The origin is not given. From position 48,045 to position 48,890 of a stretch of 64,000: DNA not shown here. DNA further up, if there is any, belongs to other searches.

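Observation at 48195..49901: Three-gene operon: HTH-Panacea (SocA-like) antitoxin, RelE/ParE toxin and an unknown 181-aa protein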

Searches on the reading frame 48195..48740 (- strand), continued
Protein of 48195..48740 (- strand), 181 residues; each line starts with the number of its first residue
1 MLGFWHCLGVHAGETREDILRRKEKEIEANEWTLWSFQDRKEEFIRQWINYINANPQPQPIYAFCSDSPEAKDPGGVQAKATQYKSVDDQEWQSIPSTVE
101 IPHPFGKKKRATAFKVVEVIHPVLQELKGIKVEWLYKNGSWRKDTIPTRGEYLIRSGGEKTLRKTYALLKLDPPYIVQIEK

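Call 49: find_encoding_contigs(protein=P0329, flank=5000, max_places=1)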
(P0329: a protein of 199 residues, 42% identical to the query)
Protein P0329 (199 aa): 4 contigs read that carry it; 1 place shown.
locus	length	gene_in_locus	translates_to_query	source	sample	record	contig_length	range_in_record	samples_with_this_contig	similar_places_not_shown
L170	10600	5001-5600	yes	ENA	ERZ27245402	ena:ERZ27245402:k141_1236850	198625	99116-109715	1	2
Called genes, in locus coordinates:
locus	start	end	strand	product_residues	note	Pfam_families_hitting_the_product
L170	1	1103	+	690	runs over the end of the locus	PF02784:Orn_Arg_deC_N, PF17810:Arg_decarb_HB, PF17944:Arg_decarbox_C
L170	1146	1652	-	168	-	PF20247:DUF6602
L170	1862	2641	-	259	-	PF00106:adh_short, PF08659:KR, PF23441:SDR, PF13561:adh_short_C2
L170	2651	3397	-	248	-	PF01863:YgjP-like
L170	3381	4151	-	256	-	PF03819:MazG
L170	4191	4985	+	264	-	PF00218:IGPS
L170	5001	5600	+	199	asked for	-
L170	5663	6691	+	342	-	PF00398:RrnaAD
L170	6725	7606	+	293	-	PF12146:Hydrolase_4, PF00561:Abhydrolase_1, PF12697:Abhydrolase_6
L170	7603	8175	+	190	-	PF01965:DJ-1_PfpI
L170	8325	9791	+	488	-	PF04932:Wzy_C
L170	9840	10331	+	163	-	-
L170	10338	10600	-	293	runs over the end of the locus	PF00578:AhpC-TSA, PF08534:Redoxin, PF13905:Thioredoxin_8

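Call 50: find_encoding_contigs(protein=P0312, flank=5000, max_places=1)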
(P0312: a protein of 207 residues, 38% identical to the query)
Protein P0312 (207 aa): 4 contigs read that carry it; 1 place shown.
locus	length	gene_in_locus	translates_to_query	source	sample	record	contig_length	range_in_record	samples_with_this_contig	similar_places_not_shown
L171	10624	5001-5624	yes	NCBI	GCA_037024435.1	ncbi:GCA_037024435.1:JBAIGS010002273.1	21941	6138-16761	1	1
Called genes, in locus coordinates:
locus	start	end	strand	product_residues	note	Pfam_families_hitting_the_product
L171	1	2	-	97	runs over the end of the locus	-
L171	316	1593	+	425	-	PF02518:HATPase_c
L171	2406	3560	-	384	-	-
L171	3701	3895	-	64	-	-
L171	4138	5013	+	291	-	-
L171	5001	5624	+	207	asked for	-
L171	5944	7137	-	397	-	-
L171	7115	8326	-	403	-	PF02771:Acyl-CoA_dh_N, PF02770:Acyl-CoA_dh_M, PF00441:Acyl-CoA_dh_1, PF08028:Acyl-CoA_dh_2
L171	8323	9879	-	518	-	PF01487:DHquinase_I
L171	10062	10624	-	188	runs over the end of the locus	PF02525:Flavodoxin_2, PF03358:FMN_red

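Call 58: fold_search(model_id=the predicted structure, library=viral)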
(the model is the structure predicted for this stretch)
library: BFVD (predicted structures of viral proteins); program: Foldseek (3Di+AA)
matches with E <= 10: 399; with E <= 0.001: 0
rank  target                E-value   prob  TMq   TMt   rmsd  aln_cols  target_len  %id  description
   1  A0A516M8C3            1.5e-01  0.02  0.11  0.10  25.3       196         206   11  (no name in the UniProt tables at hand)
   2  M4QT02                2.8e-01  0.02  0.09  0.09  13.9       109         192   14  Uncharacterized protein [Loktanella phage pCB2051-A]
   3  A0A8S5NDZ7            4.1e-01  0.02  0.11  0.04  15.3       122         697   10  GDSL like Lipase Acylhydrolase [Siphoviridae sp. ctzEj35]
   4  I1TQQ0                4.1e-01  0.02  0.11  0.06  15.4       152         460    9  (no name in the UniProt tables at hand)
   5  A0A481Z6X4            6.3e-01  0.01  0.10  0.05  17.6       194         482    8  Uncharacterized protein [Pithovirus LCPAC202]
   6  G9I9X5                7.1e-01  0.03  0.14  0.15  13.8       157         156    9  (no name in the UniProt tables at hand)
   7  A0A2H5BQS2            7.1e-01  0.02  0.11  0.15  16.2       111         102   11  Uncharacterized protein [Vibrio phage Vp_R1]
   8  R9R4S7                7.5e-01  0.03  0.17  0.15  17.1       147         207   10  Uncharacterized protein [Vibrio phage JA-1]
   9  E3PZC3                7.5e-01  0.02  0.10  0.16  12.9        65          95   17  Structural, host-like protein [Roseovarius sp. 217 phage 1]
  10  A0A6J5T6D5            7.5e-01  0.01  0.12  0.10  15.2       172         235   10  Peptidoglycan binding-like [uncultured Caudovirales phage]
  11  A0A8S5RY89            8.0e-01  0.02  0.13  0.09  14.8       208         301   12  Uncharacterized protein [Myoviridae sp. ctNQV2]
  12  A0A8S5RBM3            8.0e-01  0.02  0.11  0.07  13.1        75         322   15  BppU domain protein [virus sp. ctmTa7]
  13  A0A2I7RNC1            8.0e-01  0.01  0.11  0.06  15.2       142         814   12  (no name in the UniProt tables at hand)
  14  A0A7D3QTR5            8.5e-01  0.03  0.17  0.09  12.8       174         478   11  AAA family ATPase [Fadolivirus FV1/VV64]
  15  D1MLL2                9.0e-01  0.02  0.11  0.05  15.4       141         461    8  Sigma 1 protein [Mammalian orthoreovirus 2]
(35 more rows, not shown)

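Call 59: search_solved_structures(query=A3, max_evalue=10, show_alignments=3)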
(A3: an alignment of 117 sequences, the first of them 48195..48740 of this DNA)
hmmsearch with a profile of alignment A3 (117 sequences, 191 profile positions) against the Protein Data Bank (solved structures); distinct sequences matched with E-value up to 10: 3.
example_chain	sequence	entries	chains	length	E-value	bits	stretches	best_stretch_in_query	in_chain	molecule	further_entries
8wt0_A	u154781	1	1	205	0.29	14.2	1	49-153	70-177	Cell filamentation protein Fic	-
9hny_Cg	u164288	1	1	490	0.42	13.7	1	35-105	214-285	Mitochondrial SSU ribosomal protein 29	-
6hiv_Cg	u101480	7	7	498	0.42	13.7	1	35-105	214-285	mS29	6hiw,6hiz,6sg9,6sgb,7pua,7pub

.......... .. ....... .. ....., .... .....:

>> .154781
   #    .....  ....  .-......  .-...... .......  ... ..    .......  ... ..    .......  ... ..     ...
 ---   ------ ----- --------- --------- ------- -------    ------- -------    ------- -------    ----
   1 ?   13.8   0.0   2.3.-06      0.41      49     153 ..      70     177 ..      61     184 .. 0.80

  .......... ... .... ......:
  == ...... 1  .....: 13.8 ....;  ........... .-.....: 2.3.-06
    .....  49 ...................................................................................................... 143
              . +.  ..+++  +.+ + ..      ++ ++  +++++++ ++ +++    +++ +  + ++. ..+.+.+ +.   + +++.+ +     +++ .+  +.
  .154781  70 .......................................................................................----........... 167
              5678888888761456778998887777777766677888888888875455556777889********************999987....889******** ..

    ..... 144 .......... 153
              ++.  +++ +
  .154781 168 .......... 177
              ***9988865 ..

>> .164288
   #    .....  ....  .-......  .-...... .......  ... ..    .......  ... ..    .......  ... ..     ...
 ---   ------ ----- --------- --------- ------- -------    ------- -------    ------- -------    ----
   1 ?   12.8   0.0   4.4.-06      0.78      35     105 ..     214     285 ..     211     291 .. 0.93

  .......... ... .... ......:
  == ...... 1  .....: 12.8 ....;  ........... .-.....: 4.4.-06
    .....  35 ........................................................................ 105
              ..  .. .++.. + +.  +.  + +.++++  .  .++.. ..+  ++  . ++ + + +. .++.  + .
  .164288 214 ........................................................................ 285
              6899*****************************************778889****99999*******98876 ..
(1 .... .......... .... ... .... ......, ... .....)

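Call 71: find_related_loci(query=A3, collection=viral_contigs, flank=5000)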
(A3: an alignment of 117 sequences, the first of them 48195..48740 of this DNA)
Query A3 (181 aa) in viral_contigs; peptide patterns used: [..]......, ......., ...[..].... (x = any residue, [..] = any of these).
29 stretches matched a pattern; 2 encode a relative of the query (tblastn E <= 1e-3); 2 distinct loci.
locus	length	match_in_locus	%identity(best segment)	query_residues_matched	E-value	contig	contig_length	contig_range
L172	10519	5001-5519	43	2-176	5e-44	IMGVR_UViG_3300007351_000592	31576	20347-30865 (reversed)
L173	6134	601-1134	41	2-181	3e-43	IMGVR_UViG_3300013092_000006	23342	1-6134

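Call 90: find_encoding_contigs(protein=P0286, flank=4000, max_places=2)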
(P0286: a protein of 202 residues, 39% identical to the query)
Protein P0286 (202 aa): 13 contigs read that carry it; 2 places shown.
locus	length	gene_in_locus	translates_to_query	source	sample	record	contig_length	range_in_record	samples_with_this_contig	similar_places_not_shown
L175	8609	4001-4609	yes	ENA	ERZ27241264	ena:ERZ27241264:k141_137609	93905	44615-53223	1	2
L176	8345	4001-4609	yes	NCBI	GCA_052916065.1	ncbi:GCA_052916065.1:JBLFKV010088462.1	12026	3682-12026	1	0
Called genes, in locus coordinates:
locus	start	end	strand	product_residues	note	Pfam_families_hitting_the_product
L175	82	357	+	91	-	PF13560:HTH_31, PF01381:HTH_3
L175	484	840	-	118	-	-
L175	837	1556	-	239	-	-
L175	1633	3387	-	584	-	PF01368:DHH, PF02272:DHHA1, PF17768:RecJ_OB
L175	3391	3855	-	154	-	-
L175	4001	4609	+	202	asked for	-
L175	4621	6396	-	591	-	PF00171:Aldedh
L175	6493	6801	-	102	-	PF00936:BMC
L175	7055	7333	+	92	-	PF04368:DUF507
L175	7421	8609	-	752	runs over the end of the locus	PF01590:GAF, PF13185:GAF_2, PF13492:GAF_3 (weak), PF11741:AMIN, PF01520:Amidase_3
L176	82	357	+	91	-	PF13560:HTH_31, PF01381:HTH_3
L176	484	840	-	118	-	-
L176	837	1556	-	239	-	-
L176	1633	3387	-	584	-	PF01368:DHH, PF02272:DHHA1, PF17768:RecJ_OB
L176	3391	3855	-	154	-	-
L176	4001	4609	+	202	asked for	-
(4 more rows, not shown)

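Call 91: find_encoding_contigs(protein=P0365, flank=4000, max_places=1)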
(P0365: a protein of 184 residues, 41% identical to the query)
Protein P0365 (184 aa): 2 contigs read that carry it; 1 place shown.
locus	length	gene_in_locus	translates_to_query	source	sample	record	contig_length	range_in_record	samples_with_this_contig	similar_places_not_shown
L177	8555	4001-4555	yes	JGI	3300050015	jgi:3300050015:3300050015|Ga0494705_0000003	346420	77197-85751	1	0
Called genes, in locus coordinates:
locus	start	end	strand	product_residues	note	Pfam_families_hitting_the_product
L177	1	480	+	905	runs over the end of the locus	PF02861:Clp_N, PF23569:NBD_SMAX1, PF00004:AAA, PF17871:AAA_lid_9, PF00004:AAA, PF07724:AAA_2, PF07728:AAA_5, PF10431:ClpB_D2-small, +6 more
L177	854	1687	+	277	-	PF14528:LAGLIDADG_3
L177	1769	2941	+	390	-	PF01168:Ala_racemase_N, PF00842:Ala_racemase_C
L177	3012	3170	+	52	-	PF00471:Ribosomal_L33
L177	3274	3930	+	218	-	-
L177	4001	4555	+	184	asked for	-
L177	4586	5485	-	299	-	PF01745:IPT (weak), PF01715:IPPT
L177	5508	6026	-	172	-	PF14528:LAGLIDADG_3 (weak)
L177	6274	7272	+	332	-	PF02195:ParB_N, PF17762:HTH_ParB, PF23552:ParB_C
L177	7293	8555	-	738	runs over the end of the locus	PF01751:Toprim, PF01131:Topoisom_bac, PF01396:Zn_ribbon_Top1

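Call 92: find_encoding_contigs(protein=P0368, flank=4000, max_places=1)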
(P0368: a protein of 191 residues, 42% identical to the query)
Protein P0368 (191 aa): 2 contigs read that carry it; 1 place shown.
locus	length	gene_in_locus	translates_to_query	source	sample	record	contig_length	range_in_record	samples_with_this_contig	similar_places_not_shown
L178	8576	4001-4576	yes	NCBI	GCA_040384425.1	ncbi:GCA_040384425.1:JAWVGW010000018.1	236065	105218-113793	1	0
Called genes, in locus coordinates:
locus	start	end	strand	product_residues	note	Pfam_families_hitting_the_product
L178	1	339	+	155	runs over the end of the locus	PF03449:GreA_GreB_N, PF01272:GreA_GreB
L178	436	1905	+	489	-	PF01336:tRNA_anti-codon, PF00152:tRNA-synt_2, PF01409:tRNA-synt_2d (faint)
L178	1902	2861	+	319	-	-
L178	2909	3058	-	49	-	-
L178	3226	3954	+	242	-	PF08241:Methyltransf_11, PF13649:Methyltransf_25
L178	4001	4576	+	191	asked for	-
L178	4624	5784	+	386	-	PF01078:Mg_chelatase (faint), PF05496:RuvB_N, PF00158:Sigma54_activat (faint), PF00004:AAA, PF07728:AAA_5, PF13173:AAA_14 (weak), PF16193:AAA_assoc_2, PF12002:MgsA_C, +1 more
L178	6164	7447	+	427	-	PF04851:ResIII, PF00270:DEAD, PF00271:Helicase_C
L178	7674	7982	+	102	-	-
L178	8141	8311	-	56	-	-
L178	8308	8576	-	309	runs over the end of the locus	PF01715:IPPT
